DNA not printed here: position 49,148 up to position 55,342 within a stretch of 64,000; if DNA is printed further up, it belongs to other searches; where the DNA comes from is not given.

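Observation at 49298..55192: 1964-aa secreted protein of about 50-60 tandem 32-residue repeats between the BY-kinase and the LCP ligase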

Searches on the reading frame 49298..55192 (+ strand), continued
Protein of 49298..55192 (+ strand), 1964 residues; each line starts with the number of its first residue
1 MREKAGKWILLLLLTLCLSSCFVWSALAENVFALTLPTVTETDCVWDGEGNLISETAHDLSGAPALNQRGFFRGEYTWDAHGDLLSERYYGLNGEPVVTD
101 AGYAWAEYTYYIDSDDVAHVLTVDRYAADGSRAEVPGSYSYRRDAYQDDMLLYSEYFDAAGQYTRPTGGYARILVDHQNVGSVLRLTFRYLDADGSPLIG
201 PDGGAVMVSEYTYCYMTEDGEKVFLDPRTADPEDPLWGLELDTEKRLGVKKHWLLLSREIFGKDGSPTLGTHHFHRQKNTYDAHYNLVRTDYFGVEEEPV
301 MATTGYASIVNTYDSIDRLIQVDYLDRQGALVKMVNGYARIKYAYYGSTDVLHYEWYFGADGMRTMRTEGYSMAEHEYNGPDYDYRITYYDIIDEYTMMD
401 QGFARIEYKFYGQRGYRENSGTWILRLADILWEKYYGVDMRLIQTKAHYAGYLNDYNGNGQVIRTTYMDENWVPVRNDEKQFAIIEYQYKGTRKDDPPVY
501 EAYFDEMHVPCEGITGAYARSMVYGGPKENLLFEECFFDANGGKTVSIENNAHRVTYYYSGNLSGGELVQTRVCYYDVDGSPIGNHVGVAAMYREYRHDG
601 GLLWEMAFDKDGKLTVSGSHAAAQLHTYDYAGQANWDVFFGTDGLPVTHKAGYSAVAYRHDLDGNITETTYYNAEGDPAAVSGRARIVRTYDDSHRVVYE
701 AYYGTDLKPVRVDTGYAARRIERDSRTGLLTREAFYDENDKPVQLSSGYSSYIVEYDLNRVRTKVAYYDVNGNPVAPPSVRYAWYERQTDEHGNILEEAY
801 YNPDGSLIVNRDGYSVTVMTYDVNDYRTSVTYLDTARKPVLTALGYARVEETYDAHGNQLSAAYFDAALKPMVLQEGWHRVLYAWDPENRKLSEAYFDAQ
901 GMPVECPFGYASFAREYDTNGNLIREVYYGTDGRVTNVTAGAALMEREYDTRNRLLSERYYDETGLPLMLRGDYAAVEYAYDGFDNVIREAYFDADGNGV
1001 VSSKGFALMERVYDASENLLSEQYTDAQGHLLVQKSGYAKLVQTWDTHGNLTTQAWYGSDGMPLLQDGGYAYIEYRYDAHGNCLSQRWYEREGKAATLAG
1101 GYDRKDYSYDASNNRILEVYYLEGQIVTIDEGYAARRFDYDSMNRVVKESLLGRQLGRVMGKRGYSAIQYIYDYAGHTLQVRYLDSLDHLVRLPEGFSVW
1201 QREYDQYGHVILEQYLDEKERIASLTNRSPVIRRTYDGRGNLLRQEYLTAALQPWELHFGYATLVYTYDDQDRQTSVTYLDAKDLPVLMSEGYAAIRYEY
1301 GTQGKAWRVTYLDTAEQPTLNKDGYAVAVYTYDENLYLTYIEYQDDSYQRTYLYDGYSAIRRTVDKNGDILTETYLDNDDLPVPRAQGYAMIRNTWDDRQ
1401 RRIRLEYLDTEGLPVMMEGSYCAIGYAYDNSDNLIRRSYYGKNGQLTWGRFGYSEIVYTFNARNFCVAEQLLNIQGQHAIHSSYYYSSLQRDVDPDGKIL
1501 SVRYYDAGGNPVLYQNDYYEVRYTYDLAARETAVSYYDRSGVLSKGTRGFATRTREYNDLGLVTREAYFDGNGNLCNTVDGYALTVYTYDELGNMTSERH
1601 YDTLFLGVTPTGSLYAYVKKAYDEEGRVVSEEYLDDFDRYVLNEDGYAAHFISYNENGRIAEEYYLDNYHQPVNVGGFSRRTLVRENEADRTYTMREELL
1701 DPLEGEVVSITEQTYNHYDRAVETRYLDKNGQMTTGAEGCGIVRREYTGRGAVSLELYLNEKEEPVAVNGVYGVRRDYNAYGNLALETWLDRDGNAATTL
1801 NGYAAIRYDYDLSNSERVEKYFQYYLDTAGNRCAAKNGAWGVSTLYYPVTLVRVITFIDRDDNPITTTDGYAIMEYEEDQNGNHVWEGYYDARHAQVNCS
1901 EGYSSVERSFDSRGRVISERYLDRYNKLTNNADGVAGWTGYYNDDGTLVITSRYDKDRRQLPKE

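Call 16: find_encoding_contigs(protein=P0009, flank=10000, max_places=2)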
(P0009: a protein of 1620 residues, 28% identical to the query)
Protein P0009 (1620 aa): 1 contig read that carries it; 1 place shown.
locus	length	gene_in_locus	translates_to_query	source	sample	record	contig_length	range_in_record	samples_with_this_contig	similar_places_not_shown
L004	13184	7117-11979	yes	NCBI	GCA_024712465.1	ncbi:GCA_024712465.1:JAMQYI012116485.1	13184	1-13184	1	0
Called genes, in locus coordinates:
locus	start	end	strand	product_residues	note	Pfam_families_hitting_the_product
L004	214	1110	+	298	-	PF00483:NTP_transferase, PF12804:NTP_transf_3 (weak)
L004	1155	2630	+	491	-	PF00324:AA_permease, PF13520:AA_permease_2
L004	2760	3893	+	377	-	PF00266:Aminotran_5, PF01053:Cys_Met_Meta_PP (weak), PF01212:Beta_elim_lyase (weak)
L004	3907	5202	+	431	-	PF01467:CTP_transf_like, PF13714:PEP_mutase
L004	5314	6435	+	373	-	PF02776:TPP_enzyme_N, PF02775:TPP_enzyme_C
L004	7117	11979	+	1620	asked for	-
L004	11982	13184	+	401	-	?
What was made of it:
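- P0009 lies beside phosphonate genes (call 16).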

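Call 21: find_related_loci(query=A1, collection=genome_contigs, flank=10000)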
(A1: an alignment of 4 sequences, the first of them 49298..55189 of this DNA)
Query A1 (1964 aa) in genome_contigs; peptide patterns used: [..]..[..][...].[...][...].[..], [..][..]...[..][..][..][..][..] (x = any residue, [..] = any of these).
251 stretches matched a pattern; 16 encode a relative of the query (tblastn E <= 1e-3); 16 distinct loci.
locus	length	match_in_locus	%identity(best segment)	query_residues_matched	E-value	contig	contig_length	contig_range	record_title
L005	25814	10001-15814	56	10-1964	0e+0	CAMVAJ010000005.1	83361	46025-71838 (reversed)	MAG TPA_asm: uncultured Clostridia bacterium isolate SRR8387716_bin.10_metaWRAP_v1.3_MAG genome assembly, contig: ERZ142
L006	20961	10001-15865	52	24-1964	0e+0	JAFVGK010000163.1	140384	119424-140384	MAG: Blautia sp. isolate RGIG5147 Sheep_Abomasum-4__c520022, whole genome shotgun sequence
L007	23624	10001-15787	52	25-1962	0e+0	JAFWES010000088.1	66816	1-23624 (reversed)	MAG: Clostridia bacterium isolate RGIG5672 Sheep_Duodenum-5__c215562, whole genome shotgun sequence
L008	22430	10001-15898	52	24-1964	0e+0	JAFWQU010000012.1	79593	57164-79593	MAG: Clostridia bacterium isolate RGIG5986 Sheep_Omasum-2__c434, whole genome shotgun sequence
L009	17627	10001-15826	56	23-1962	0e+0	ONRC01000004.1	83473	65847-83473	uncultured Clostridiales bacterium isolate RUG563 genome assembly, contig: scaffold_376, whole genome shotgun sequence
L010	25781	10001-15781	53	21-1964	0e+0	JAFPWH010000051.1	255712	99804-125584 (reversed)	MAG: Clostridia bacterium isolate RGIG1533 Goat_Abomasum-5__c433288, whole genome shotgun sequence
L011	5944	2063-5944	46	34-1961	0e+0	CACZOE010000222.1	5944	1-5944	MAG: uncultured Lachnospiraceae bacterium isolate RUG12805 genome assembly, contig: RUG12805_asm_222, whole genome shotg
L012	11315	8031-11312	51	32-1957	0e+0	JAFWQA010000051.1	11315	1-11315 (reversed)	MAG: Clostridia bacterium isolate RGIG5966 Sheep_Omasum-2__c767328, whole genome shotgun sequence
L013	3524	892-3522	48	1-1957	0e+0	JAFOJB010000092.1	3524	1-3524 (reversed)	MAG: Blautia sp. isolate RGIG513 Dairy_cattle_Duodenum-3__c131629, whole genome shotgun sequence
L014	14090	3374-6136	47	34-1964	0e+0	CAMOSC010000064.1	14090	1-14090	MAG: uncultured Clostridia bacterium isolate SRR873601_bin.66_metaWRAP_v1.3_MAG genome assembly, contig: NODE_12917_leng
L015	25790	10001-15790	54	24-1962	0e+0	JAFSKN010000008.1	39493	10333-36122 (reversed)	MAG: Clostridia bacterium isolate RGIG3226 Goat_Reticulum-2__c141, whole genome shotgun sequence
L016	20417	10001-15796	48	21-1962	0e+0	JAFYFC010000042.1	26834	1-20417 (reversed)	MAG: Clostridia bacterium isolate RGIG7033 Sheep_Rumen.Co__c3528787, whole genome shotgun sequence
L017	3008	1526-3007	50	34-1949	1e-142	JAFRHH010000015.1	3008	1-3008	MAG: Clostridia bacterium isolate RGIG2469 Goat_Jejunum-2__c44142, whole genome shotgun sequence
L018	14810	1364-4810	24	37-1953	7e-63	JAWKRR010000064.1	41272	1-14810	MAG: Myxococcota bacterium isolate BC1.85 BC1.85.fa-64, whole genome shotgun sequence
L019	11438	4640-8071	23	255-1936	4e-53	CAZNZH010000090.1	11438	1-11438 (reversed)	MAG TPA_asm: uncultured Myxococcales bacterium isolate binchicken_co235_11 genome assembly, contig: NODE_13613_length_11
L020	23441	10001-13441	23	50-1953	1e-57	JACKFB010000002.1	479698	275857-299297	MAG: Deltaproteobacteria bacterium isolate HK-STAS-MYXO-49 HK-STAS-MYXO-49_2, whole genome shotgun sequence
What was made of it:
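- The hosts are ruminant-gut Clostridia (call 21).
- Tried and rejected: No GTDB representative carries this exact locus (call 21).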

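Call 30: search_protein_families(library=pfam, proteins=[P0009, P0021, P0011, P0029, P0023, P0017], max_evalue=0.01)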
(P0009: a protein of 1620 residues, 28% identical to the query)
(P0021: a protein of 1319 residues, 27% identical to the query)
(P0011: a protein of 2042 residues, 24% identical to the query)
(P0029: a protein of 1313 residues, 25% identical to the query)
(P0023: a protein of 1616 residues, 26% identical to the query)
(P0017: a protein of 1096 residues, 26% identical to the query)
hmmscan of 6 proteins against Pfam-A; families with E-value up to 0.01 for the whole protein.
P0009 (1620 aa): 0 families

P0021 (1319 aa): 0 families

P0011 (2042 aa): 1 family
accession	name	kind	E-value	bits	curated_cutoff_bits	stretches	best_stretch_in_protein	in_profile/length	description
PF11368.13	DUF3169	-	0.002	18.2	31.6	1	35-105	92-159/250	Protein of unknown function (DUF3169)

P0029 (1313 aa): 1 family
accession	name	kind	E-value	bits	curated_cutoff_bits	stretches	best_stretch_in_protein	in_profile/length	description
PF18877.6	SSSPR-51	-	0.0033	17.6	27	0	49-64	4-19/48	SSSPR-51 domain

P0023 (1616 aa): 4 families
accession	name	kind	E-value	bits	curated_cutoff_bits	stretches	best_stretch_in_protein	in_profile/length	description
PF13676.11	TIR_2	-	8.6e-21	75.1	28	1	16-114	1-103/122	TIR domain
PF01582.25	TIR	-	2.8e-08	34.2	21.3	1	16-92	4-82/179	TIR domain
PF08937.16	ThsB_TIR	-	0.00037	21.3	21.2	1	17-103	1-96/100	Thoeris protein ThsB, TIR-like domain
PF10137.14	CAP12-PCTIR_TIR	-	0.005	17.3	24.7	0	15-81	1-67/119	CAP12/Pycsar effector protein, TIR domain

P0017 (1096 aa): 2 families
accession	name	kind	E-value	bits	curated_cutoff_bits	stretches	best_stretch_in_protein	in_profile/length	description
PF13676.11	TIR_2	-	8.5e-11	42.8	28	1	16-122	2-93/122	TIR domain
PF08937.16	ThsB_TIR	-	1.1e-05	26.2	21.2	1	16-121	1-97/100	Thoeris protein ThsB, TIR-like domain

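Call 31: search_protein_families(library=ncbifam, proteins=[P0009, P0021, P0008, P0007, P0003], max_evalue=0.01)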
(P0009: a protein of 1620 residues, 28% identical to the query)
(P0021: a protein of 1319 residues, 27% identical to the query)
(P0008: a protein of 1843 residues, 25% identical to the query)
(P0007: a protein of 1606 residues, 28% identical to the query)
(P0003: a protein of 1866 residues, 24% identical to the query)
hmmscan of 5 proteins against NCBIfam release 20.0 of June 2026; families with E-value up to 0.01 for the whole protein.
P0009 (1620 aa): 0 families

P0021 (1319 aa): 0 families

P0008 (1843 aa): 20 families
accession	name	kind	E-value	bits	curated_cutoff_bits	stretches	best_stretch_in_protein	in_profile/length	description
NF033483.0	PknB_PASTA_kin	equivalog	3.5e-62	211.2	450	2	503-683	106-279/563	Stk1 family PASTA domain-containing Ser/Thr kinase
NF052427.1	StpK7MSMEG_1200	equivalog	1.6e-42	145.8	900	2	506-728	110-325/601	serine/threonine protein kinase StpK7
NF047741.1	antiphage_MADS6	equivalog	1e-40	139.9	460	2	506-681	301-469/612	methylation-associated defense system protein kinase MAD6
NF009651.0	PRK13184.1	equivalog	1e-32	113.1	839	2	517-677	126-295/932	serine/threonine-protein kinase PknD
TIGR03903.1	TOMM_kin_cyc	equivalog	2.9e-27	95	705.75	2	511-669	86-244/1267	TOMM system kinase/cyclase fusion protein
NF038150.1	lanthi_synth_IV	equivalog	3.1e-25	88.7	650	2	498-672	292-456/851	class IV lanthionine synthetase LanL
NF053615.1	SerThrKinAfsKStmc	equivalog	1.4e-20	73.5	1300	2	513-603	121-207/809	protein serine/threonine kinase AfsK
TIGR01643.1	YD_repeat_2x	repeat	1.3e-19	69.8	15.8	0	1420-1448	2-31/42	YD repeat-containing protein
NF038151.1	lanthi_synth_III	equivalog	6.2e-16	58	575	2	490-635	322-454/833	class III lanthionine synthetase LanKC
NF033442.0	BREX_PglW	equivalog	4.8e-11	41.1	990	1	508-671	316-485/1391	BREX system serine/threonine kinase PglW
NF043056.1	T4SS_LegK1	equivalog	1.1e-08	34.1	550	1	521-601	206-282/516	Dot/Icm T4SS effector kinase LegK1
TIGR03724.2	arch_bud32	equivalog_domain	7.2e-07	28.9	125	1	502-561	83-140/193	KEOPS complex kinase/ATPase Bud32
TIGR02037.1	degP_htrA_DO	subfamily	1.4e-06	27.5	416.2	1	1747-1811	258-321/434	Do family serine endopeptidase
NF011463.0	PRK14879.1-4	equivalog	6.2e-05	22.5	188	1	510-559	120-167/237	Kae1-associated kinase Bud32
NF007174.0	PRK09605.1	equivalog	0.00038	19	447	1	505-561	428-482/535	bifunctional N(6)-L-threonylcarbamoyladenine synthase/serine/threonine protein kinase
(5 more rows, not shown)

P0007 (1606 aa): 1 family
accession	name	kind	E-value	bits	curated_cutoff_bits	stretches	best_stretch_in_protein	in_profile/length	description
TIGR01643.1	YD_repeat_2x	repeat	2.2e-13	50.1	15.8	0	1136-1164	1-30/42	YD repeat-containing protein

P0003 (1866 aa): 0 families

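Call 61: find_encoding_contigs(protein=P0021, flank=10000, max_places=2)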
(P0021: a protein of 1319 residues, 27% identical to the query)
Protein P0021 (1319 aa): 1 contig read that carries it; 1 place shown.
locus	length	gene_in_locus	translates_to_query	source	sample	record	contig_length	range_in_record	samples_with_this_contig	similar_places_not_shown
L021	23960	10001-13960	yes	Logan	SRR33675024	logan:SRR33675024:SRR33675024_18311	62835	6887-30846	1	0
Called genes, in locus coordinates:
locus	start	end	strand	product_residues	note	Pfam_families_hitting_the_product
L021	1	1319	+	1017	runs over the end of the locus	PF00535:Glycos_transf_2, PF10111:Glyco_tranf_2_2, PF13641:Glyco_tranf_2_3, PF00702:Hydrolase (weak), PF13419:HAD_2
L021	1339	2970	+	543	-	PF27792:CHIM_prot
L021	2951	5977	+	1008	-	PF00535:Glycos_transf_2, PF10111:Glyco_tranf_2_2, PF13641:Glyco_tranf_2_3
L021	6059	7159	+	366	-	PF01061:ABC2_membrane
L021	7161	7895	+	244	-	PF13555:AAA_29 (weak), PF00005:ABC_tran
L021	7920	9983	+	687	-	PF14393:DUF4422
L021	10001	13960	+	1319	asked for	-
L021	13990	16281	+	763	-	-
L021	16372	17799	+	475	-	PF02397:Bac_transf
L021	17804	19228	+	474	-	-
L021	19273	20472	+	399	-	PF04230:PS_pyruv_trans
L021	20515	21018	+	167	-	PF02357:NusG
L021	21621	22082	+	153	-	PF07693:KAP_NTPase (faint)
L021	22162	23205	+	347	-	-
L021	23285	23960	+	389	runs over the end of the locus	PF13439:Glyco_transf_4 (weak), PF00534:Glycos_transf_1, PF13692:Glyco_trans_1_4, PF13524:Glyco_trans_1_2 (weak)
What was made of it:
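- P0021 lies inside a GT2 / Wzm-Wzt / Bac_transf locus (call 61).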
